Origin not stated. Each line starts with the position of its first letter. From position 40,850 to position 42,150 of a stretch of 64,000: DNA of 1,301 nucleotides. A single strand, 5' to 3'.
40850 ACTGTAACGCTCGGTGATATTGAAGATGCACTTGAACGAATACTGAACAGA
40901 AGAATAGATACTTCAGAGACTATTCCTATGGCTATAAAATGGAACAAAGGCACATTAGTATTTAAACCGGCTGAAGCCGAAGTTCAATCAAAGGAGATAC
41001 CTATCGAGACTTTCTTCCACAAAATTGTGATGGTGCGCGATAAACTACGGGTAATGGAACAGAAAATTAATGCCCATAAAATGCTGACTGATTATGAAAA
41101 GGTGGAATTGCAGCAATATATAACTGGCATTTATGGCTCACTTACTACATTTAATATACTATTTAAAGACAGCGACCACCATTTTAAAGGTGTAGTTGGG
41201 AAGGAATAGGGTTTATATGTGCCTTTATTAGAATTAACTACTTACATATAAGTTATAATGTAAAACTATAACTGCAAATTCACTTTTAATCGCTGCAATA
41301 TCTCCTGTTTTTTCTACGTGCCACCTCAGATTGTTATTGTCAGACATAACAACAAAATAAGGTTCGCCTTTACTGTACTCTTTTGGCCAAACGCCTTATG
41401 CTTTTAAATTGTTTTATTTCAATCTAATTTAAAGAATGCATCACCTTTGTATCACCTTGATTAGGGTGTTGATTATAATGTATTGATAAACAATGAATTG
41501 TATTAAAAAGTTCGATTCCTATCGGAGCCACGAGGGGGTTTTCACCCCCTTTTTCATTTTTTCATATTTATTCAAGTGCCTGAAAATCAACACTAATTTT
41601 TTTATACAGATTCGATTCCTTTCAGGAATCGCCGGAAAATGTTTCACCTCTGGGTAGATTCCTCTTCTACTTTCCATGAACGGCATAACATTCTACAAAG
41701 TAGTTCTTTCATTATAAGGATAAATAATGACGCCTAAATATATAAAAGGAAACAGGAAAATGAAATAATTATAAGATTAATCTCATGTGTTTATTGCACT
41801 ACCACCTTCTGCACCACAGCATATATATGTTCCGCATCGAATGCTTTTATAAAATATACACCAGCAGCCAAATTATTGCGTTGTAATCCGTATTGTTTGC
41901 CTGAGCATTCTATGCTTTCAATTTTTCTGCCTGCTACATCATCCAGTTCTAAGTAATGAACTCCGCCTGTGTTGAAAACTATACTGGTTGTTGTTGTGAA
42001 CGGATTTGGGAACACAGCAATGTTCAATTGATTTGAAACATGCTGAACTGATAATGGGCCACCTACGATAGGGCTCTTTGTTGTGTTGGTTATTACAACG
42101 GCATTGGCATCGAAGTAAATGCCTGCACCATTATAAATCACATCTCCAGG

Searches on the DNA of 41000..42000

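Call 41: search_rna_families(source=window, start=41000, end=42000, threshold=evalue, max_evalue=1)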
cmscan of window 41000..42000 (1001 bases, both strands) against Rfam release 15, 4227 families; matches with E-value up to 1: 0.
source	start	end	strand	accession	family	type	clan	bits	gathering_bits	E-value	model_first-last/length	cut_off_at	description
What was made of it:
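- No Rfam match (call 41).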
